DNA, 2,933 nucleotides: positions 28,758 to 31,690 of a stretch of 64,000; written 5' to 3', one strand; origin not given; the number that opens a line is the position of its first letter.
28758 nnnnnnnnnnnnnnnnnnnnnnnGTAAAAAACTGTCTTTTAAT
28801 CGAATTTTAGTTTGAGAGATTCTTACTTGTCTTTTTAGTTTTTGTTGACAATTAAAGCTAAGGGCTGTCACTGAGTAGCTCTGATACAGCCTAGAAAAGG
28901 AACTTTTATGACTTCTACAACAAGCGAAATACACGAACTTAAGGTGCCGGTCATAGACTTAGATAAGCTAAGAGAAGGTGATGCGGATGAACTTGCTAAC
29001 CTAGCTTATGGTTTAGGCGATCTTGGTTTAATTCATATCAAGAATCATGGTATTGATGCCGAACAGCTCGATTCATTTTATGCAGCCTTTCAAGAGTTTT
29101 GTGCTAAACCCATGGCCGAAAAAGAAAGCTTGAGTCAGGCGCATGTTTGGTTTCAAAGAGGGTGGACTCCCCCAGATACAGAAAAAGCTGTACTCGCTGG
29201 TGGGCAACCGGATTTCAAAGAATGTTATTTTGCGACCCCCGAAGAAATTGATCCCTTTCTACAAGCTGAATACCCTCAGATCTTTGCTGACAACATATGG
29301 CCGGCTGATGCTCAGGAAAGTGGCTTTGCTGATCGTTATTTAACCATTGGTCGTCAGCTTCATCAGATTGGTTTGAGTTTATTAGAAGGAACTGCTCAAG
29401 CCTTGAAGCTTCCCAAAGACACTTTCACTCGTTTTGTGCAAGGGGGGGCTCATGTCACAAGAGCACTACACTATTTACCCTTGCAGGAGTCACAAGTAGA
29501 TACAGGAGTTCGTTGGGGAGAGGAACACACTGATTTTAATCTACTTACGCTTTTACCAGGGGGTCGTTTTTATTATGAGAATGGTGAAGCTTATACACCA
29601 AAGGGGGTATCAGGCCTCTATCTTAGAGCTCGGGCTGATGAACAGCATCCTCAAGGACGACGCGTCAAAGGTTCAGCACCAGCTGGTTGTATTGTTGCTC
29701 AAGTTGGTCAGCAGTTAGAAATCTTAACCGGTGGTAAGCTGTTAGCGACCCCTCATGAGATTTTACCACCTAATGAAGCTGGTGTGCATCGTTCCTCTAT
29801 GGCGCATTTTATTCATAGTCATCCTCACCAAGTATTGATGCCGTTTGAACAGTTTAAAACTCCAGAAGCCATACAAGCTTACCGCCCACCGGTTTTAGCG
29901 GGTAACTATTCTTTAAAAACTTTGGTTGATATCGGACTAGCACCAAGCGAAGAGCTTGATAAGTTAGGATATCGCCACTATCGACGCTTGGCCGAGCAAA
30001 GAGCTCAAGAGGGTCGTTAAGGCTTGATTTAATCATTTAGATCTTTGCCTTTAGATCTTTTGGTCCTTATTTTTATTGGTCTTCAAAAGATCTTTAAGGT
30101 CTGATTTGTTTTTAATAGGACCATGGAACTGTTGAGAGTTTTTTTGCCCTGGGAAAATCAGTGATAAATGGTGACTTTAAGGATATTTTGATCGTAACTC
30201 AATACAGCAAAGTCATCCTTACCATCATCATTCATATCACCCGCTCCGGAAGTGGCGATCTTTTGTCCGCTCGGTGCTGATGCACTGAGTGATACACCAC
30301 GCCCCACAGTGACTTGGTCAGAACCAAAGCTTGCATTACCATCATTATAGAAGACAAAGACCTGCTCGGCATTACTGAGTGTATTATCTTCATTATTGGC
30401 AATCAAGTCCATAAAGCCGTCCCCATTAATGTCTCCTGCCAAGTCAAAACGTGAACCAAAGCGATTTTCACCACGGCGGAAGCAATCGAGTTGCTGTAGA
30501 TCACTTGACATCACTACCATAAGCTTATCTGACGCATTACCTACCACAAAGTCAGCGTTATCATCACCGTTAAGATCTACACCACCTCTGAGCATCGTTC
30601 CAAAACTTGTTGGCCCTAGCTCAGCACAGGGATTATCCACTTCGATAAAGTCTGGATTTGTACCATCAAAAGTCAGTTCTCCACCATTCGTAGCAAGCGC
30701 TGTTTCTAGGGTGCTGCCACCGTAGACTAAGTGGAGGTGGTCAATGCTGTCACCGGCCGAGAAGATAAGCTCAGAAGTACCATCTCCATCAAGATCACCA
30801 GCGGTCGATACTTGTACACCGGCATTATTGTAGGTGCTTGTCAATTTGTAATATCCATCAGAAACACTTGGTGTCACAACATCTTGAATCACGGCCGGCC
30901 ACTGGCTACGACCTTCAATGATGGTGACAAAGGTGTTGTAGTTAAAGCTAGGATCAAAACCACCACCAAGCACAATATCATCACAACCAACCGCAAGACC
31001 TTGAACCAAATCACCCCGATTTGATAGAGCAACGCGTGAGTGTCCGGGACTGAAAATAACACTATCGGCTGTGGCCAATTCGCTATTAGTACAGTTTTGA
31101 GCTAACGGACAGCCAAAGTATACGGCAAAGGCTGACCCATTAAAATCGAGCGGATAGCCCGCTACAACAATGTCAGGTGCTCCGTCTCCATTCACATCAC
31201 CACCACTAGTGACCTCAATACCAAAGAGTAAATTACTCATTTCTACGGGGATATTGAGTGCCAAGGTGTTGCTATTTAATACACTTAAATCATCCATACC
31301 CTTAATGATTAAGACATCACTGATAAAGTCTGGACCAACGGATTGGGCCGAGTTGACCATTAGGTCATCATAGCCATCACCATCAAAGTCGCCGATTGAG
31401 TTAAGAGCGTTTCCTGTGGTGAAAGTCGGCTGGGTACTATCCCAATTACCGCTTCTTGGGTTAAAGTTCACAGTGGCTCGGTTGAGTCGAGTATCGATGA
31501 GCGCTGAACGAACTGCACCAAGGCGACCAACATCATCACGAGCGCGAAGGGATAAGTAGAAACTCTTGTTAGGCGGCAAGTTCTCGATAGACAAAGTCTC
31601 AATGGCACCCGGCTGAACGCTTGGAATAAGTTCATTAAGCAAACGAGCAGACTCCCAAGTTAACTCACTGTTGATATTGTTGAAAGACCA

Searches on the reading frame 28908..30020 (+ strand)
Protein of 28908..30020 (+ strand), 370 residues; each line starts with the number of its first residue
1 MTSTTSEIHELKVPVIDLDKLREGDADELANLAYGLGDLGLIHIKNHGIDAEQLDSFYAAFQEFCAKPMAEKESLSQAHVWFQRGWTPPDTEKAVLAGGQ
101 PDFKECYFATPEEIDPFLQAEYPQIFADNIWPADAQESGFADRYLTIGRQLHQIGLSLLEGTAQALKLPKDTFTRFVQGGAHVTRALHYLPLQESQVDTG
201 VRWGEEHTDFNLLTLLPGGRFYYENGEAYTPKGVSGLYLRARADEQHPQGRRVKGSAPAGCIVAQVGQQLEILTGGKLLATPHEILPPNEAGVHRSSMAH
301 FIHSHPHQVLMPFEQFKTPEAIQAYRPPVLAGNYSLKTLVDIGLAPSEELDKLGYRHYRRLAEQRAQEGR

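Call 6: search_protein_families(library=pfam, proteins=[window:28908-30020:+], max_evalue=0.001)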
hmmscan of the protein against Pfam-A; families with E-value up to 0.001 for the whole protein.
window:28908-30020:+ (370 aa): 2 families
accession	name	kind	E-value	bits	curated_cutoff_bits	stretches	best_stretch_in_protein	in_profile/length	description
PF14226.12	DIOX_N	-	6.7e-17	62.7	27.3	1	13-133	1-116/117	non-haem dioxygenase in morphine synthesis N-terminal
PF03171.26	2OG-FeII_Oxy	-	9.5e-07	29.5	23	1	198-303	15-100/101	2OG-Fe(II) oxygenase superfamily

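Call 8: search_protein_families(library=ncbifam, proteins=[window:28908-30020:+], max_evalue=0.01)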
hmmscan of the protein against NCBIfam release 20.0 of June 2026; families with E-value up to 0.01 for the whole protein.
window:28908-30020:+ (370 aa): 0 families

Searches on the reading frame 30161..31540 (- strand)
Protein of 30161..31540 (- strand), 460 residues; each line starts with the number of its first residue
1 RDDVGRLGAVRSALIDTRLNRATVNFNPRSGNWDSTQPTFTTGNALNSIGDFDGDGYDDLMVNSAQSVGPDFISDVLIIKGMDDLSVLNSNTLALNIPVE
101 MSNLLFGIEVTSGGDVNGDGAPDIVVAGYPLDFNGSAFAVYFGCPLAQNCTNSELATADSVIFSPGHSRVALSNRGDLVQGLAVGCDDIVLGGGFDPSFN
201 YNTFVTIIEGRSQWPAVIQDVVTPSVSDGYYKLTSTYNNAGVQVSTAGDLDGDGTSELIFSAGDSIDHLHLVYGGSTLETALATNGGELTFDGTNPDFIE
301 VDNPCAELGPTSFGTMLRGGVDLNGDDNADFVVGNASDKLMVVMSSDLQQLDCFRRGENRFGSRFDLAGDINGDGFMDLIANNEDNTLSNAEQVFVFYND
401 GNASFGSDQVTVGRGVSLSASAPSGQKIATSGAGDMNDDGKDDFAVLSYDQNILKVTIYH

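Call 45: find_homologous_proteins(query=A3, max_evalue=1e-10)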
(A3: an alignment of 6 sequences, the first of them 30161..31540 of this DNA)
Query A3 (6 sequences) (460 aa, profile of the alignment): 1378 proteins with E <= 1e-10 among 8000 candidates; the best 120 are listed.
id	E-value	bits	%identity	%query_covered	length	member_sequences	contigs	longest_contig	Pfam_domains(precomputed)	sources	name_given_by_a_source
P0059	6.1e-217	739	53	99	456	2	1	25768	PF01839.30,PF13517.13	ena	-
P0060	9.8e-154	530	53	83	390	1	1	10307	PF01839.30,PF13517.13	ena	-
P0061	7.6e-122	425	56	65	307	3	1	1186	PF01839.30,PF13517.13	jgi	jgi:hypothetical protein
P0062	6.2e-110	386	37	100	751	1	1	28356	PF01839.30,PF13517.13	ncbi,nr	ncbi:MAG: VCBS repeat-containing protein [Myxococcales bacterium]|nr:VCBS repeat-containing protein 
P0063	6.8e-44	168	27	88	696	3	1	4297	PF01839.30,PF13517.13,PF23167.2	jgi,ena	jgi:hypothetical protein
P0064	7.3e-44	168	25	89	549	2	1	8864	PF01839.30,PF13517.13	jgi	-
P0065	1.3e-38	151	26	82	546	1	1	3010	PF01839.30,PF16743.11,PF13517.13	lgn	-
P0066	1.8e-38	150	25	76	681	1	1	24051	PF01839.30,PF13517.13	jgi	jgi:hypothetical protein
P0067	2.2e-37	147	25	94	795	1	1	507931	PF01839.30,PF13517.13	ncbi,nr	ncbi:MAG: integrin alpha [Verrucomicrobiae bacterium]|nr:integrin alpha [Verrucomicrobiae bacterium]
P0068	1.3e-36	144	26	88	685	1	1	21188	PF01839.30,PF13517.13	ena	-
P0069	2.7e-36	143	28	89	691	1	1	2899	PF01839.30,PF13517.13,PF21955.1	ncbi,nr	ncbi:MAG TPA: integrin alpha, partial [Gemmatimonadaceae bacterium]|nr:integrin alpha [Gemmatimonada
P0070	5.6e-34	136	25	77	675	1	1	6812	PF01839.30,PF13517.13,PF00353.26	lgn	-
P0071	7.5e-34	135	27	93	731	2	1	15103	PF01839.30,PF12256.15,PF13517.13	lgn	-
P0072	3.0e-33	133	27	88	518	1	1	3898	PF01839.30,PF14312.13,PF13517.13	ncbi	ncbi:MAG: FG-GAP-like repeat-containing protein, partial [Ignavibacteria bacterium]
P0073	4.7e-33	133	27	89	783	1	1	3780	PF01839.30,PF14312.13,PF13517.13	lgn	-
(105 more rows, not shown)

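Call 46: find_encoding_contigs(protein=P0062, flank=10000, max_places=2)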
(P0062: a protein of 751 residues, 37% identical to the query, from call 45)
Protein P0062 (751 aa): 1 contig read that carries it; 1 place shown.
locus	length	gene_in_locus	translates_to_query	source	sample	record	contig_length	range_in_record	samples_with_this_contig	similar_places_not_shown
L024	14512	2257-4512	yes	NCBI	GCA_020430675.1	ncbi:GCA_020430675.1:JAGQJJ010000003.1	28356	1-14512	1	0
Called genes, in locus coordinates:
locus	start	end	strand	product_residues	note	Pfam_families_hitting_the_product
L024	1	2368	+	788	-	PF19077:Big_13 (faint)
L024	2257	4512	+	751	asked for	PF01839:FG-GAP (faint), PF13517:FG-GAP_3 (weak)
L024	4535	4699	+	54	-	-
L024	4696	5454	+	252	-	PF27840:ScmC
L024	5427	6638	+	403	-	PF04055:Radical_SAM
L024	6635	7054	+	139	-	-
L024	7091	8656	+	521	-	PF10150:RNase_E_G, PF20833:RNase_E_G_Thio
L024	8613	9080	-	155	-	PF00226:DnaJ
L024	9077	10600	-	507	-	PF01408:GFO_IDH_MocA, PF22725:GFO_IDH_MocA_C3, PF00132:Hexapep (weak), PF25084:LbH_EIF2B (weak), PF25087:GMPPB_C (faint), PF14602:Hexapep_2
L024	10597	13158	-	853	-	PF00912:Transgly, PF00905:Transpeptidase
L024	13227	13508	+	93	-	-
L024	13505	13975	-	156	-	PF02590:SPOUT_MTase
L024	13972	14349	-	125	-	PF02410:RsfS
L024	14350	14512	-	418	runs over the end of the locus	PF00171:Aldedh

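Call 47: find_encoding_contigs(protein=P0059, flank=10000, max_places=2)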
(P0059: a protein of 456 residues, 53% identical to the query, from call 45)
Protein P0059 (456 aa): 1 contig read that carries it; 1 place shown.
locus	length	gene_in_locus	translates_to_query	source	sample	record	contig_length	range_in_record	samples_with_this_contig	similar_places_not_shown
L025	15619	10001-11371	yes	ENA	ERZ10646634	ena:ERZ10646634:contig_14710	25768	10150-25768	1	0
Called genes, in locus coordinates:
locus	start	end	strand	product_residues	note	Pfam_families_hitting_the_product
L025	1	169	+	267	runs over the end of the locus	PF01476:LysM, PF01551:Peptidase_M23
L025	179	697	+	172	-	PF00156:Pribosyltran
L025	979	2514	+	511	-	-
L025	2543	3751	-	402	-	-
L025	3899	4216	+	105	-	PF05402:PqqD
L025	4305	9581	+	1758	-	PF13750:Big_3_3 (faint), PF19077:Big_13 (faint), PF27332:TP_0781 (faint)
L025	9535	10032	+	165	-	-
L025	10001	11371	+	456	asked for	PF01839:FG-GAP (faint), PF13517:FG-GAP_3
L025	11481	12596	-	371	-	PF14226:DIOX_N, PF03171:2OG-FeII_Oxy (weak)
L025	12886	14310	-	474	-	-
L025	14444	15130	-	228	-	PF00535:Glycos_transf_2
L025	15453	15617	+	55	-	?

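Call 63: find_encoding_contigs(protein=P0060, flank=10000, max_places=2)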
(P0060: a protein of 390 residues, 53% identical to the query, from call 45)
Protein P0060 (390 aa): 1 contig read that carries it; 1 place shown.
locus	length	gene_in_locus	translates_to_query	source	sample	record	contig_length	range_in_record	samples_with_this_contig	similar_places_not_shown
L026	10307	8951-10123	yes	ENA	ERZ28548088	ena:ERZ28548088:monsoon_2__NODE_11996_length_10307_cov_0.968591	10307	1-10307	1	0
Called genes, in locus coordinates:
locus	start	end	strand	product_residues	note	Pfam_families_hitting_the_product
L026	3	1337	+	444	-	?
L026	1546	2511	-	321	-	-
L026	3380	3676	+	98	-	-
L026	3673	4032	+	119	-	-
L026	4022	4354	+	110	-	-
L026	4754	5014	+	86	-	-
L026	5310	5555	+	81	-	-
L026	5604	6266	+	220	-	-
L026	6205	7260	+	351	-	-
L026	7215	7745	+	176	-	-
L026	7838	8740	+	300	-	-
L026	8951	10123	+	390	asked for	PF01839:FG-GAP (faint), PF13517:FG-GAP_3 (weak)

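Call 83: search_protein_families(library=pfam, proteins=[L024:6635-7054:+, L024:4696-5454:+, L024:5427-6638:+], max_evalue=0.1)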
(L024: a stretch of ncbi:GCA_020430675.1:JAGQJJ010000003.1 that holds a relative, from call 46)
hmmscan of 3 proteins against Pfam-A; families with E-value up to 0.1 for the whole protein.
L024:6635-7054:+ (139 aa): 0 families

L024:4696-5454:+ (252 aa): 1 family
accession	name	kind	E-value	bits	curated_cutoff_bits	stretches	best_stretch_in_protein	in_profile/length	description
PF13555.12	AAA_29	-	0.096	12.9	27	0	115-131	20-37/61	P-loop containing region of AAA domain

L024:5427-6638:+ (403 aa): 4 families
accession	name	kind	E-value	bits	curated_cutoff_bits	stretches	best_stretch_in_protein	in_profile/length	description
PF04055.27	Radical_SAM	-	1e-21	78.3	29.5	1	32-170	6-151/166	Radical SAM superfamily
PF13186.11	SPASM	-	0.00018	22.2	21.5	1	246-307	1-66/67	Iron-sulfur cluster-binding domain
PF00590.25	TP_methylase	-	0.017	15.5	27.8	1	46-130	58-142/212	Tetrapyrrole (Corrin/Porphyrin) Methylases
PF13353.11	Fer4_12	-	0.049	14.4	22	1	33-96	15-83/137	4Fe-4S single cluster domain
